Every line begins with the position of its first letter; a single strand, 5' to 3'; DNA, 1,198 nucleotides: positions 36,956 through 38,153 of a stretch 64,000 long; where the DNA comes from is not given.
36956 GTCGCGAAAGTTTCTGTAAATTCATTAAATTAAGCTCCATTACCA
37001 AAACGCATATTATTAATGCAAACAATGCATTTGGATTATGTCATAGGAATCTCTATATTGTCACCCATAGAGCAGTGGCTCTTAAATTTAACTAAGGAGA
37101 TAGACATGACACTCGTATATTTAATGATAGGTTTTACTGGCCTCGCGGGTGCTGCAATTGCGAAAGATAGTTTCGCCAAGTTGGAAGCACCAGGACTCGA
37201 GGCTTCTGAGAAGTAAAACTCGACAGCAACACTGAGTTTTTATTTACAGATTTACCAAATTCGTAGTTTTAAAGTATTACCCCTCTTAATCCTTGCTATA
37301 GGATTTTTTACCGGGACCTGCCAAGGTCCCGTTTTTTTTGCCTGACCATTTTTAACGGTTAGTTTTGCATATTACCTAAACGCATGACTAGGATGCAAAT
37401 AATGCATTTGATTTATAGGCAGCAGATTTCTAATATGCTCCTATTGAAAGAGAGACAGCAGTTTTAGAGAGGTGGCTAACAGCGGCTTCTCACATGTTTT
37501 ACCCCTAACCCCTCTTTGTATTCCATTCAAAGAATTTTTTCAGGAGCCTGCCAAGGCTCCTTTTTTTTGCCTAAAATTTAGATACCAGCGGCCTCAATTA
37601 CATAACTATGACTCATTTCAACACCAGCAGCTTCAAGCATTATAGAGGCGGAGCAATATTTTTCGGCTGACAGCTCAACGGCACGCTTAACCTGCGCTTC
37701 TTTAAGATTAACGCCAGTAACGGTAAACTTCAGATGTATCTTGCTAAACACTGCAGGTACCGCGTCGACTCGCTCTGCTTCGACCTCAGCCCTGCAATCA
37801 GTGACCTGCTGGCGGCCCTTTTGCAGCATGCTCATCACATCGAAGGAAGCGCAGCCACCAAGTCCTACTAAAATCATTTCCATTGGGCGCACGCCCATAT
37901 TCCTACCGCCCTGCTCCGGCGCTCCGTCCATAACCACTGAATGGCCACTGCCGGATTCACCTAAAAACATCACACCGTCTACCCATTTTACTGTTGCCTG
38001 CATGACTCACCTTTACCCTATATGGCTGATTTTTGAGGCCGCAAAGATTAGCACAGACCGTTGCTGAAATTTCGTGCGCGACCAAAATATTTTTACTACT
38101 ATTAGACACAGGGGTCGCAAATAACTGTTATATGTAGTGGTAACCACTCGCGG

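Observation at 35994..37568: Candidate undescribed system: a NodD/MexT-type LysR driving two tandem sibling small transcripts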

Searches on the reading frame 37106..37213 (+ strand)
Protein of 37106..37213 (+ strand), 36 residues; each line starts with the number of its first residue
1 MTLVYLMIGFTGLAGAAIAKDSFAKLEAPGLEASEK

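Call 12: search_protein_families(library=pfam, proteins=[window:37106-37213:+])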
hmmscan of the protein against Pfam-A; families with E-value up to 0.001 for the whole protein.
window:37106-37213:+ (36 aa): 0 families

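Call 13: search_protein_families(library=ncbifam, proteins=[window:37106-37213:+], max_evalue=0.01)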
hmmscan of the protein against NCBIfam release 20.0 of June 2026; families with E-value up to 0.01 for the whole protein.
window:37106-37213:+ (36 aa): 0 families

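Call 35: search_protein_representatives(alignment_id=A1)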
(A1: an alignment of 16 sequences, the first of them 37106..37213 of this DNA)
Query: 16 sequences, 36 profile positions. Proteins with E-value up to 0.001 (for the whole library): 46; up to 1e-10: 11; up to 1e-30: 0. The best 46 are listed.
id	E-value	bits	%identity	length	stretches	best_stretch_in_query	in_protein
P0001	5.7e-18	80.2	-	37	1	1-35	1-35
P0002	1.2e-16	76.0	-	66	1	1-36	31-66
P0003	3.8e-15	71.2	-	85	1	1-33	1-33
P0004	1.9e-14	69.0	-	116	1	1-32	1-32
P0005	5.1e-14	67.6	-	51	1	1-35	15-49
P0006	7.2e-14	67.1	-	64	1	1-35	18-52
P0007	2.4e-13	65.4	-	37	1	1-36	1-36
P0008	3.7e-13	64.8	-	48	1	2-36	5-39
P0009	3.7e-12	61.7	-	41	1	1-33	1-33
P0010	1.1e-11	60.2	-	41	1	1-32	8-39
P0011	3.1e-11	58.7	-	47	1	1-33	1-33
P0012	3.0e-10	55.5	-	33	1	1-30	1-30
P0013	3.1e-10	55.5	-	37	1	2-34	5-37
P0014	1.2e-09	53.6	-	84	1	1-35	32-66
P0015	1.3e-09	53.5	-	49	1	1-34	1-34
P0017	5.3e-07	45.1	-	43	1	4-32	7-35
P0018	1.3e-06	43.9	-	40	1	2-31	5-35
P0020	1.4e-06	43.8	-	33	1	1-32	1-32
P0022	2.4e-06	43.0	-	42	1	1-33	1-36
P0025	3.0e-06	42.7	-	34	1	1-33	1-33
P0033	6.2e-05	38.5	-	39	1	1-32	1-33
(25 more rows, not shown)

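Call 53: list_cluster_members(proteins=[P0001, P0007, P0009, P0012, P0017, P0018, P0020, P0022, P0025, P0033])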
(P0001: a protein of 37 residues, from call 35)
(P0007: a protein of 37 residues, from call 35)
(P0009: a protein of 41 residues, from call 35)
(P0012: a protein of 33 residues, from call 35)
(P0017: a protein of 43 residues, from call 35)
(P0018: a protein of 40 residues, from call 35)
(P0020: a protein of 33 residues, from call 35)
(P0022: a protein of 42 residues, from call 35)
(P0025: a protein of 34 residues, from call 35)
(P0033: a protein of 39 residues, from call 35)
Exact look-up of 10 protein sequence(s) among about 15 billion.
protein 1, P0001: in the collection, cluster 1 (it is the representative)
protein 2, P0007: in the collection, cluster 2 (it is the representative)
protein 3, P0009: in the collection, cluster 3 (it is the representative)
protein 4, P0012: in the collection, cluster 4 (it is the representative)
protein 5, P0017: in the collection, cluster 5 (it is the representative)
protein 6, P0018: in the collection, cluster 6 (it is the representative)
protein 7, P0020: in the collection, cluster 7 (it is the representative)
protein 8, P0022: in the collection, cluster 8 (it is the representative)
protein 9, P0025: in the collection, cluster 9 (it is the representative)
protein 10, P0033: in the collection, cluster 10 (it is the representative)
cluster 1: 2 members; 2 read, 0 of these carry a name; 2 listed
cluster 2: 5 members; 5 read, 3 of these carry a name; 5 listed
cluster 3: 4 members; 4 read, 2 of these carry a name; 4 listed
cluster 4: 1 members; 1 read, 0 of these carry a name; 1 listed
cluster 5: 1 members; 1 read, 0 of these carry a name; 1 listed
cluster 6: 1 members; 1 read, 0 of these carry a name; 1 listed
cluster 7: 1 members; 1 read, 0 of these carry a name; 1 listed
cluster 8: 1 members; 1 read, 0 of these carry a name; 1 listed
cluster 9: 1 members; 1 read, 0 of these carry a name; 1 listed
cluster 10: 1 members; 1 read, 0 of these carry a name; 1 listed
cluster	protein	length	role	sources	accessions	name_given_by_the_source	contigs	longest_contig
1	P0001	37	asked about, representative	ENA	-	-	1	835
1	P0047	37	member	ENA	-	-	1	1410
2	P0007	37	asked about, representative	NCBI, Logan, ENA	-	-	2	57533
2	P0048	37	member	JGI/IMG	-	hypothetical protein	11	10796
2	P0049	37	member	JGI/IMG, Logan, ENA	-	hypothetical protein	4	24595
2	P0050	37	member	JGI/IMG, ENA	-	hypothetical protein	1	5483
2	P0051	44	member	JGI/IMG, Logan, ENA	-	-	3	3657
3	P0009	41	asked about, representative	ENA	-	-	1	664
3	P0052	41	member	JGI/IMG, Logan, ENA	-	hypothetical protein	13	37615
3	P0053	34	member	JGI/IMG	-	hypothetical protein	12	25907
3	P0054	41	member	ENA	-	-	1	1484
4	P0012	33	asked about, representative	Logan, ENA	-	-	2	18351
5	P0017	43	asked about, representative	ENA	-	-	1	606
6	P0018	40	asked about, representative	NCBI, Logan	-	-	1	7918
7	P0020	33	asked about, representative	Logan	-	-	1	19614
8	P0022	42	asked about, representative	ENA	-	-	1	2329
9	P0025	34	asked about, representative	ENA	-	-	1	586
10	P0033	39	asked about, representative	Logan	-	-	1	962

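Call 54: find_encoding_contigs(protein=P0020, flank=3000, max_places=2)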
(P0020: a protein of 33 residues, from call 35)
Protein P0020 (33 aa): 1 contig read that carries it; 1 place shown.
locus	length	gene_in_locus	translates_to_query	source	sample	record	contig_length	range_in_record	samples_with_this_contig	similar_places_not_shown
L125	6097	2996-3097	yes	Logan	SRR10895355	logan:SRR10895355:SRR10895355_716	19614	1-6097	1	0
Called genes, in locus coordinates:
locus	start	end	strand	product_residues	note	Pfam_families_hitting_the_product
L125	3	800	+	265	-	?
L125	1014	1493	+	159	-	PF02915:Rubrerythrin (weak), PF03232:COQ7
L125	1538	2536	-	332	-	PF00126:HTH_1, PF03466:LysR_substrate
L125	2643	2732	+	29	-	-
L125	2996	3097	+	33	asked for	-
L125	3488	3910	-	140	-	PF02566:OsmC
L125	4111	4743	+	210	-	PF00027:cNMP_binding, PF13545:HTH_Crp_2, PF00325:Crp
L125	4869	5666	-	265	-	PF00218:IGPS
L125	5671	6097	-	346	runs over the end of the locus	PF02885:Glycos_trans_3N, PF00591:Glycos_transf_3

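Call 55: find_encoding_contigs(protein=P0018, flank=3000, max_places=2)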
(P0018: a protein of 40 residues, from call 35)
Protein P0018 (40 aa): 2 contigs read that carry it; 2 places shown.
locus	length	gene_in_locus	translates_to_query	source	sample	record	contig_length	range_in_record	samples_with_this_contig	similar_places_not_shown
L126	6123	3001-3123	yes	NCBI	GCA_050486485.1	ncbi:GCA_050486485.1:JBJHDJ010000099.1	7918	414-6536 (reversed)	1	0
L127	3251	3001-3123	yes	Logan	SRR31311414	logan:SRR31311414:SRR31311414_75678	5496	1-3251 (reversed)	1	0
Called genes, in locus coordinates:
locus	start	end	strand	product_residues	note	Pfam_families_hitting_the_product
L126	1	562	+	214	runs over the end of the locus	PF03232:COQ7, PF02915:Rubrerythrin (weak)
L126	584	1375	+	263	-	PF13350:Y_phosphatase3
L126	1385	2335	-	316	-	PF00126:HTH_1, PF03466:LysR_substrate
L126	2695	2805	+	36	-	-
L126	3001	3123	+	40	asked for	-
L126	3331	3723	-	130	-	PF02566:OsmC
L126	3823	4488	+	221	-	PF00027:cNMP_binding, PF13545:HTH_Crp_2, PF00325:Crp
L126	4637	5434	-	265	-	PF00218:IGPS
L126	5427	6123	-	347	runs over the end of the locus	PF02885:Glycos_trans_3N, PF00591:Glycos_transf_3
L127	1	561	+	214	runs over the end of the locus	PF03232:COQ7, PF02915:Rubrerythrin (weak)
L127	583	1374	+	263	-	PF13350:Y_phosphatase3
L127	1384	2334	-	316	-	PF00126:HTH_1, PF03466:LysR_substrate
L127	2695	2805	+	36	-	-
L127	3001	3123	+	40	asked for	-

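Call 80: search_protein_families(library=pfam, proteins=[window:37106-37213:+], max_evalue=10)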
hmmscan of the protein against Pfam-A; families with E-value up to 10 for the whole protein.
seq(36 aa): 0 families

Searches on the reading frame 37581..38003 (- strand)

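Call 12: search_protein_families(library=pfam, proteins=[window:37581-38003:-])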
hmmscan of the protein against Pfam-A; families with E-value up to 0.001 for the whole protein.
window:37581-38003:- (141 aa): 1 family
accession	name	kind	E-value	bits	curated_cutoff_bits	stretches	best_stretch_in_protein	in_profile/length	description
PF02566.24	OsmC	-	2.4e-18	66.8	27.5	1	34-130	2-97/100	OsmC-like protein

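Call 13: search_protein_families(library=ncbifam, proteins=[window:37581-38003:-], max_evalue=0.01)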
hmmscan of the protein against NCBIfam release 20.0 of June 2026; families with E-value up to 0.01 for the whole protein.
window:37581-38003:- (141 aa): 2 families
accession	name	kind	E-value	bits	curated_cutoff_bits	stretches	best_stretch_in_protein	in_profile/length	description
NF008009.0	PRK10738.1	equivalog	6.8e-48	162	138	1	1-138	1-133/134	OsmC family protein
NF041052.1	OsmC_like_Se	domain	0.00014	21.8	95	1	21-132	23-138/144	OsmC-related (seleno)protein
